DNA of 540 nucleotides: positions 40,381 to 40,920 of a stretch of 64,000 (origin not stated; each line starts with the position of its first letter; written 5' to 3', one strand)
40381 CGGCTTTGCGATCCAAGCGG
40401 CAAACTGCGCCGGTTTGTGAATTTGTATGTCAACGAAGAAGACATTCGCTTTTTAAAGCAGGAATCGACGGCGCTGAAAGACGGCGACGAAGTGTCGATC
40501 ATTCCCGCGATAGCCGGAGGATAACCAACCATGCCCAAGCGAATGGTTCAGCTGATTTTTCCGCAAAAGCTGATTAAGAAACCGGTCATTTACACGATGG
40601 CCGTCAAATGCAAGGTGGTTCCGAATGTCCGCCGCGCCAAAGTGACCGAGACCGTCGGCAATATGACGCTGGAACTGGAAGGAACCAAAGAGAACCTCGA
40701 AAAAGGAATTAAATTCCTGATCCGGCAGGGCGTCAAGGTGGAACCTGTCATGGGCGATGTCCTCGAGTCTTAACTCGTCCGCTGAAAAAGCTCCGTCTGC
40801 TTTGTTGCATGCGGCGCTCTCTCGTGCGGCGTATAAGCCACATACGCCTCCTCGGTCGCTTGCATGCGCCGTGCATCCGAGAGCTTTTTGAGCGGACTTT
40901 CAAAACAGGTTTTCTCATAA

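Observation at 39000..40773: ThrC-like enzyme + MoaD sulfur carrier + NIL-domain protein: a sulfide/thiocarboxylate-dependent homocysteine biosynthesis module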

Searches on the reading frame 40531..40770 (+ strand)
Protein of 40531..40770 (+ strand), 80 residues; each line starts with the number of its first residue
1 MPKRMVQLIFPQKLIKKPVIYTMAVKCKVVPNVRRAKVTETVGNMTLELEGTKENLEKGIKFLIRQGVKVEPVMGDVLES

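Call 5: search_protein_families(library=pfam, proteins=[window:40531-40770:+], max_evalue=0.01)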
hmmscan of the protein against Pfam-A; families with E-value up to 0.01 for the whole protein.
window:40531-40770:+ (80 aa): 1 family
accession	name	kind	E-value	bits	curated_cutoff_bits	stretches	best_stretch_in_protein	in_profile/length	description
PF09383.16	NIL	-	1.6e-15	57.2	24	1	4-71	1-72/73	NIL domain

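Call 6: search_protein_families(library=ncbifam, proteins=[window:40531-40770:+], max_evalue=0.01)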
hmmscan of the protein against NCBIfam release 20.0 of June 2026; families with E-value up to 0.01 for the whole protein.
window:40531-40770:+ (80 aa): 0 families

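Call 16: search_solved_structures(query=window:40531-40770:+, max_evalue=1, show_alignments=2)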
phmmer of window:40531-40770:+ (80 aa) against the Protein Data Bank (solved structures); distinct sequences matched with E-value up to 1: 1.
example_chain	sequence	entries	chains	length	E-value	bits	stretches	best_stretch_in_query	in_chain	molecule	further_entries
3dhx_A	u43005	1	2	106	0.88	13.3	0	5-79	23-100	Methionine import ATP-binding protein metN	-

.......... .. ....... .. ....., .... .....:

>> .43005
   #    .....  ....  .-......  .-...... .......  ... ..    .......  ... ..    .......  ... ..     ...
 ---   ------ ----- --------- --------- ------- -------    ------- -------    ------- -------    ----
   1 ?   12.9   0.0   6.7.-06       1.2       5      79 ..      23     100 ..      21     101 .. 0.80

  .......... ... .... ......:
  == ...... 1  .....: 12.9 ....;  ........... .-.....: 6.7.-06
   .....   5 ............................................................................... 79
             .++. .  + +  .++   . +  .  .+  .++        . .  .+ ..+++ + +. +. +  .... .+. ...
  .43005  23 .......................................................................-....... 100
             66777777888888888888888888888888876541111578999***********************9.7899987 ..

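Call 26: find_homologous_proteins(query=window:40531-40770:+, max_evalue=0.001)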
Query window:40531-40770:+ (80 aa): 382 proteins with E <= 0.001 among 382 candidates; the best 120 are listed.
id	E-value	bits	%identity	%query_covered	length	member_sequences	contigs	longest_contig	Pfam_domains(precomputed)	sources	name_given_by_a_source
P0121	3.2e-43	162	100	100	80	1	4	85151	PF09383.17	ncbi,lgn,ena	-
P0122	1.1e-42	160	98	100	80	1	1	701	PF09383.17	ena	-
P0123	1.3e-42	160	99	100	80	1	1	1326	PF09383.17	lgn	-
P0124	1.5e-39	150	97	95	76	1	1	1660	PF09383.17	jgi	jgi:ABC-type methionine transport system ATPase subunit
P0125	3.2e-36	140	82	99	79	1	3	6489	PF09383.17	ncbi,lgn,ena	-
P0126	3.4e-36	140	82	99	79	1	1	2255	PF09383.17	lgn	-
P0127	4.0e-36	140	83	98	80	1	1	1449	PF09383.17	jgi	jgi:ABC-type methionine transport system ATPase subunit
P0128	4.5e-36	139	84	99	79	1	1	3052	PF09383.17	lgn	-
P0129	4.5e-36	139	84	99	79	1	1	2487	PF09383.17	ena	-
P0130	4.9e-36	139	84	99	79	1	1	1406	PF09383.17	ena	-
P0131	5.5e-36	139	84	99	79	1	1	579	PF09383.17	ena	-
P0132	5.9e-36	139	84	99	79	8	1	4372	PF09383.17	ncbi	-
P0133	6.6e-36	139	80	99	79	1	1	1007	PF09383.17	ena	-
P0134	6.9e-36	139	82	99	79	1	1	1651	PF09383.17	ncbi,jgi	-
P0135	7.8e-36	139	82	99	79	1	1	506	PF09383.17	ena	-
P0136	9.0e-36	138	81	99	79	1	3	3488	PF09383.17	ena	-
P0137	9.4e-36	138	82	99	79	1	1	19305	PF09383.17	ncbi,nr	ncbi:MAG: NIL domain-containing protein [Candidatus Omnitrophica bacterium]|nr:NIL domain-containing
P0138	9.5e-36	138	81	99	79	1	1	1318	PF09383.17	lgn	-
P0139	1.0e-35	138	82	99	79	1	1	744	PF09383.17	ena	-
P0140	1.3e-35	138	82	99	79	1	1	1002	PF09383.17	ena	-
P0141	1.5e-35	138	81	99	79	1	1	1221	PF09383.17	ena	-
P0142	1.5e-35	138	81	99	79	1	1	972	PF09383.17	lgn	-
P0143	1.7e-35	138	82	99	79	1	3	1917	PF09383.17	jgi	-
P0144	2.2e-35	137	82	99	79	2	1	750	PF09383.17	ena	-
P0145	2.4e-35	137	81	99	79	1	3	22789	PF09383.17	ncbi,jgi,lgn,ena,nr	ncbi:MAG: NIL domain-containing protein [Candidatus Omnitrophota bacterium]|nr:NIL domain-containing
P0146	2.6e-35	137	81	99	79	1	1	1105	PF09383.17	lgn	-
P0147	2.6e-35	137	80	99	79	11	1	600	PF09383.17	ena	-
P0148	2.8e-35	137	81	98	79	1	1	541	PF09383.17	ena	-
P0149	3.0e-35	137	80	99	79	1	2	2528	PF09383.17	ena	-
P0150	3.0e-35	137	80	99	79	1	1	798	PF09383.17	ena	-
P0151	3.0e-35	137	81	99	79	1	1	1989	PF09383.17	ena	-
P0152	3.8e-35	137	81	99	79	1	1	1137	PF09383.17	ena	-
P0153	3.8e-35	136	82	99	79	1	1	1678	PF09383.17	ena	-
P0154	3.9e-35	136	81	99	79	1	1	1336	PF09383.17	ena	-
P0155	4.7e-35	136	80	99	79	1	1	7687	PF09383.17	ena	-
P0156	5.0e-35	136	81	99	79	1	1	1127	PF09383.17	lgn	-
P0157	5.1e-35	136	80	99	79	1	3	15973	PF09383.17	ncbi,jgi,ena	-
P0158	6.0e-35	136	81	99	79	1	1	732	PF09383.17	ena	-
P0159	6.4e-35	136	82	99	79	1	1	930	PF09383.17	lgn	-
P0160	6.7e-35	136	78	99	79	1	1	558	PF09383.17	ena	-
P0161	6.9e-35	136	80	99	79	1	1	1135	PF09383.17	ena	-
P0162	8.8e-35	135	80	99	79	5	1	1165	PF09383.17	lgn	-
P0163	9.1e-35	135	80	99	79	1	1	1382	PF09383.17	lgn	-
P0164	1.1e-34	135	78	99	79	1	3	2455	PF09383.17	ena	-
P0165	1.4e-34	135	81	99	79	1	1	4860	PF09383.17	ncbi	-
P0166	1.5e-34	135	80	99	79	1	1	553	PF09383.17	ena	-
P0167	1.5e-34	135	77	99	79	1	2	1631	PF09383.17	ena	-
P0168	1.7e-34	134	81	99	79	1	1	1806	PF09383.17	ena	-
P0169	1.9e-34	134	81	99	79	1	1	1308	PF09383.17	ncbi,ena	-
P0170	1.9e-34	134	80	99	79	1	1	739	PF09383.17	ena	-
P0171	2.1e-34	134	80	99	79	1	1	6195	PF09383.17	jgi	jgi:ABC-type methionine transport system ATPase subunit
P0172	2.5e-34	134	78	99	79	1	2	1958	PF09383.17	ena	-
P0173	2.6e-34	134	78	99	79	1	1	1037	PF09383.17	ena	-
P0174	2.7e-34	134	78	99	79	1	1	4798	PF09383.17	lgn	-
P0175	2.8e-34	134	80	99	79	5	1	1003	PF09383.17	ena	-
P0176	2.8e-34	134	81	99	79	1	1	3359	PF09383.17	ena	-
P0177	2.9e-34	134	80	99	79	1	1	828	PF09383.17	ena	-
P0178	3.0e-34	134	78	99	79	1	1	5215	PF09383.17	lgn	-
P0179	3.0e-34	134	80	99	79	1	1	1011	PF09383.17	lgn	-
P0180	4.1e-34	133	77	99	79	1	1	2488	PF09383.17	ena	-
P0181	5.2e-34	133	81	99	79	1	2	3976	PF09383.17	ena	-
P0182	5.8e-34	133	80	99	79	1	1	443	PF09383.17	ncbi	-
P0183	5.8e-34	133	77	99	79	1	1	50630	PF09383.17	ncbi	-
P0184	6.0e-34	133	80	99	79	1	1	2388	PF09383.17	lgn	-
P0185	6.0e-34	133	82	99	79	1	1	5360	PF09383.17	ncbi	-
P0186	6.2e-34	133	78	99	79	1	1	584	PF09383.17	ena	-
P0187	6.4e-34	133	81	100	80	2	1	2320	PF09383.17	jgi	jgi:L-aspartate semialdehyde sulfurtransferase ferredoxin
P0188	6.5e-34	133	77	99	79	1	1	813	PF09383.17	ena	-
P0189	6.8e-34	133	80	99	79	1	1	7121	PF09383.17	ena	-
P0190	7.0e-34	133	78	99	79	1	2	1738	PF09383.17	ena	-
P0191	7.2e-34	132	80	99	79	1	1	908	PF09383.17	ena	-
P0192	7.7e-34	132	77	99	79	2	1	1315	PF09383.17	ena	-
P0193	8.2e-34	132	76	100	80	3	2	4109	PF09383.17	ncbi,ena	-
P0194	8.3e-34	132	80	99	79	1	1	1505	PF09383.17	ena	-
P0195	8.6e-34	132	77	99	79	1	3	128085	PF09383.17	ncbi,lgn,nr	ncbi:MAG: NIL domain-containing protein [Candidatus Omnitrophica bacterium]|nr:NIL domain-containing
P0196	9.2e-34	132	78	99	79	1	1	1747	PF09383.17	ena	-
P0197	9.3e-34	132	76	99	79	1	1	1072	PF09383.17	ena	-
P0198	1.1e-33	132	80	99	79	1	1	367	PF09383.17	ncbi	-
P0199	1.3e-33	132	76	99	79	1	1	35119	PF09383.17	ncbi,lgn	-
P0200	1.3e-33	132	81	99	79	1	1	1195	PF09383.17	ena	-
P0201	1.4e-33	132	81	99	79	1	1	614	PF09383.17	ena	-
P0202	1.5e-33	131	81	99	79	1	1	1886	PF09383.17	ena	-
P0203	1.6e-33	131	80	99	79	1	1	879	PF09383.17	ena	-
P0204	2.2e-33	131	77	99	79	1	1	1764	PF09383.17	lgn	-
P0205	2.4e-33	131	78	99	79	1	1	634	PF09383.17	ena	-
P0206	2.5e-33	131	77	99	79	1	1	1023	PF09383.17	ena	-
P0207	2.6e-33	131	80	99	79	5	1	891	PF09383.17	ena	-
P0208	2.7e-33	131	80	99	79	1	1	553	PF09383.17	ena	-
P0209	2.9e-33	131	80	100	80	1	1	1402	PF09383.17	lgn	-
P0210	3.4e-33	130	76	99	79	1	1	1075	PF09383.17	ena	-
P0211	3.6e-33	130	77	99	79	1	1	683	PF09383.17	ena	-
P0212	3.6e-33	130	78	99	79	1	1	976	PF09383.17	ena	-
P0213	4.3e-33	130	78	99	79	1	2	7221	PF09383.17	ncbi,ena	-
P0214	4.5e-33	130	78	99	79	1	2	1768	PF09383.17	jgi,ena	-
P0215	4.6e-33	130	75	99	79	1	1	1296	PF09383.17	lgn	-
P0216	4.8e-33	130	80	99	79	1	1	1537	PF09383.17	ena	-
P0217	5.1e-33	130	80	99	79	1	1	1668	PF09383.17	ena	-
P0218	5.2e-33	130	82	99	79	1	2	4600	PF09383.17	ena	-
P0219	5.4e-33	130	76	99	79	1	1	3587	PF09383.17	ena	-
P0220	5.4e-33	130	79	100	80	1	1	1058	PF09383.17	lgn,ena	-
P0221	5.8e-33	130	81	99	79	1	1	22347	PF09383.17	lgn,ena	-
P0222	6.6e-33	129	77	99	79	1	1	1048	PF09383.17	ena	-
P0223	6.6e-33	129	78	99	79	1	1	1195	PF09383.17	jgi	jgi:L-aspartate semialdehyde sulfurtransferase ferredoxin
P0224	8.2e-33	129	72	99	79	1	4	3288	PF09383.17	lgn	-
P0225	8.3e-33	129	78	99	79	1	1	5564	PF09383.17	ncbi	-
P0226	9.2e-33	129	78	99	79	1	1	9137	PF09383.17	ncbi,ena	-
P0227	9.3e-33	129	78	99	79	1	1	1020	PF09383.17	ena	-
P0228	9.3e-33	129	77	99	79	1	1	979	PF09383.17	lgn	-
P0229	1.1e-32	129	76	99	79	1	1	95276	PF09383.17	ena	-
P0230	1.3e-32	129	78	99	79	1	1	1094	PF09383.17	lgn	-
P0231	1.4e-32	128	79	100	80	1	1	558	PF09383.17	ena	-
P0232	1.7e-32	128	80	99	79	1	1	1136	PF09383.17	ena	-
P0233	2.0e-32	128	76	99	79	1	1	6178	PF09383.17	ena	-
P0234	2.4e-32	128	76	99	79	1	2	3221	PF09383.17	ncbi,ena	-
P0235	2.7e-32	127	77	99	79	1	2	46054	PF09383.17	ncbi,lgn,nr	ncbi:MAG: NIL domain-containing protein [Candidatus Omnitrophica bacterium]|nr:NIL domain-containing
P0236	3.1e-32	127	76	99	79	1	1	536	PF09383.17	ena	-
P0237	3.6e-32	127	77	99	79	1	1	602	PF09383.17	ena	-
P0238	4.4e-32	127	78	99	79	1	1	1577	PF09383.17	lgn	-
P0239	4.4e-32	127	77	99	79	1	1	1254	PF09383.17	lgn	-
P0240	5.7e-32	126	75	99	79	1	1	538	PF09383.17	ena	-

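Call 38: search_protein_representatives(protein=window:40531-40770:+)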
Query: 80 residues. Proteins with E-value up to 0.001 (for the whole library): 444; up to 1e-10: 59; up to 1e-30: 0. The best 150 are listed.
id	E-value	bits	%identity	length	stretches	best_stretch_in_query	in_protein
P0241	5.5e-26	105.9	39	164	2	1-76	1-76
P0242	7.3e-24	99.2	64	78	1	3-79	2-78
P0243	4.0e-22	93.6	53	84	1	2-78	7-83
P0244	3.0e-21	90.9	61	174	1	3-76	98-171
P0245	4.1e-21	90.4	71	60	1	1-59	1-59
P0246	1.8e-17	78.9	49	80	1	1-79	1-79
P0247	2.3e-17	78.6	62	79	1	3-76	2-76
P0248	3.6e-17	77.9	52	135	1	2-78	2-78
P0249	1.1e-16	76.5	67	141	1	22-78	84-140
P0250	1.7e-16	75.8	56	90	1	4-78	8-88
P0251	4.4e-16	74.5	47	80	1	3-78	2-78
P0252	9.4e-16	73.4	54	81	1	2-80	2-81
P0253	2.2e-15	72.3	50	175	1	4-79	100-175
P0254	1.8e-14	69.4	31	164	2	5-79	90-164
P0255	2.5e-14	68.9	49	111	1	3-80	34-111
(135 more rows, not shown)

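Call 67: predict_structure(alignment_id=A3)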
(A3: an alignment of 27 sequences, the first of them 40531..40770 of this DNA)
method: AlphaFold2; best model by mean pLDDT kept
length: 80 residues; sequences in the alignment: 27
mean_pLDDT: 80.0   pTM: 0.68
mean pLDDT of the five models: 80.0, 79.4, 78.8, 75.4, 73.3
residues with pLDDT >= 90: 12; 70-90: 58; 50-70: 6; < 50: 4
segments of 3 or more residues with pLDDT < 50: 77-80
pLDDT, mean of each block of 10 residues (from residue 1): 77 81 90 78 83 88 87 56
secondary structure, 60 per line:
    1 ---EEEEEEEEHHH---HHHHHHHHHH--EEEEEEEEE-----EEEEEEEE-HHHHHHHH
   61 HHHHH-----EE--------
elements in order: E4-11 H18-27 E30-38 E44-51 H53-65

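Call 69: fold_search(model_id=the predicted structure, library=pdb)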
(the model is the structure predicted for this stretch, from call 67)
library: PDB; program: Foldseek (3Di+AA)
matches with E <= 10: 1756; with E <= 0.001: 8
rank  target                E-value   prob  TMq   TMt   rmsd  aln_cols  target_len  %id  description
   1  3dhx_A                7.6e-05  1.00  0.63  0.53   4.3        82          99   30  Crystal structure of isolated C2 domain of the methionine uptake transporter (released 2008-08-05)
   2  6cvl_D                1.6e-04  1.00  0.61  0.17   4.2        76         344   25  Crystal structure of the Escherichia coli ATPgS-bound MetNI methionine ABC transporter in complex with its MetQ bindin (released 2018-11-14)
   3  3tui_C                1.9e-04  1.00  0.58  0.17   4.0        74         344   26  Inward facing conformations of the MetNI methionine ABC transporter: CY5 native crystal form (released 2011-11-30)
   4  3tuz_H                1.9e-04  1.00  0.51  0.16   4.3        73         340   23  Inward facing conformations of the MetNI methionine ABC transporter: CY5 SeMet soak crystal form (released 2011-11-30)
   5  3dhw_C                2.7e-04  1.00  0.61  0.18   3.8        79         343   24  Crystal structure of methionine importer MetNI (released 2008-08-05)
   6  3tui_D                2.7e-04  1.00  0.54  0.17   4.1        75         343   24  Inward facing conformations of the MetNI methionine ABC transporter: CY5 native crystal form (released 2011-11-30)
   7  2qrr_B                4.0e-04  1.00  0.62  0.52   4.6        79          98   24  Crystal structure of the soluble domain of the ABC transporter, ATP-binding protein from Vibrio parahaemolyticus (released 2007-08-14)
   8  6cvl_C                6.0e-04  1.00  0.59  0.16   5.1        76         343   25  Crystal structure of the Escherichia coli ATPgS-bound MetNI methionine ABC transporter in complex with its MetQ bindin (released 2018-11-14)
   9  2qrr_A                1.6e-03  1.00  0.63  0.53   4.6        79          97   24  Crystal structure of the soluble domain of the ABC transporter, ATP-binding protein from Vibrio parahaemolyticus (released 2007-08-14)
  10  3ced_A                1.6e-03  1.00  0.55  0.47   4.2        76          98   22  Crystal structure of the C-terminal NIL domain of an ABC transporter protein homologue from Staphylococcus aureus (released 2008-05-13)
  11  2qsw                  1.7e-03  1.00  0.62  0.56   4.5        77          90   21  Crystal structure of C-terminal domain of ABC transporter / ATP-binding protein from Enterococcus faecalis (released 2007-08-21)
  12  8y0w_CB               1.8e-03  1.00  0.63  0.08   8.3        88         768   11  dormant ribosome with eIF5A, eEF2 and SERBP1 (released 2024-02-07)
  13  6nuk_A                2.3e-03  0.94  0.37  0.32   6.0        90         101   13  De novo designed protein Ferredog-Diesel (released 2019-06-12)
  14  7oyd_v                2.9e-03  1.00  0.63  0.09   8.4        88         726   11  Cryo-EM structure of a rabbit 80S ribosome with zebrafish Dap1b (released 2022-07-20)
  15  6mmq_A                3.4e-03  1.00  0.57  0.56   5.0        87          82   11  Carbon regulatory PII-like protein SbtB from Cyanobium sp. 7001 bound to cAMP (released 2019-09-18)
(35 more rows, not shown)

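Call 84: find_related_loci(query=A6, collection=metagenome_contigs, flank=5000)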
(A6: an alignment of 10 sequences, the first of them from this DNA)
Query A6 (80 aa) in metagenome_contigs; peptide patterns used: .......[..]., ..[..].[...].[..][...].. (x = any residue, [..] = any of these).
600 stretches matched a pattern (row limit reached: there are more); 554 encode a relative of the query (tblastn E <= 1e-3); the best 80 are kept; 80 distinct loci.
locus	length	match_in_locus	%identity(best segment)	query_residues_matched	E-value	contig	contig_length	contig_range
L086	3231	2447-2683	84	1-79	3e-42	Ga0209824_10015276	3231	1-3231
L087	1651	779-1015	82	1-79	3e-42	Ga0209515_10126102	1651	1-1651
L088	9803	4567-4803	80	1-79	4e-41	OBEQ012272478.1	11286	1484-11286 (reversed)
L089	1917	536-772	82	1-79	4e-41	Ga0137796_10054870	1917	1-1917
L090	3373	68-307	76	1-80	1e-39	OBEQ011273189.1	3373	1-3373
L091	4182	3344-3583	75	1-80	4e-39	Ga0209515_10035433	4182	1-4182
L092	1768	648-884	78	1-79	4e-39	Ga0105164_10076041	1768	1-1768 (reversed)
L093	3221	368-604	76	1-79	5e-39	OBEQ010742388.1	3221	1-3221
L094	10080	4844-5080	72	1-79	2e-37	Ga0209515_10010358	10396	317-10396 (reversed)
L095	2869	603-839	73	1-79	2e-37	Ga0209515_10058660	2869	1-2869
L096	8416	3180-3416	75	1-79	3e-37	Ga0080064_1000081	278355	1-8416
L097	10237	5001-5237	75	1-79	3e-37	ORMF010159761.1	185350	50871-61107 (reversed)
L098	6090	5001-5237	71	1-79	7e-37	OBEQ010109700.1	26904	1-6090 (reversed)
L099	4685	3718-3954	72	1-79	2e-36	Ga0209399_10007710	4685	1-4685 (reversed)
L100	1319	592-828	77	1-79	2e-36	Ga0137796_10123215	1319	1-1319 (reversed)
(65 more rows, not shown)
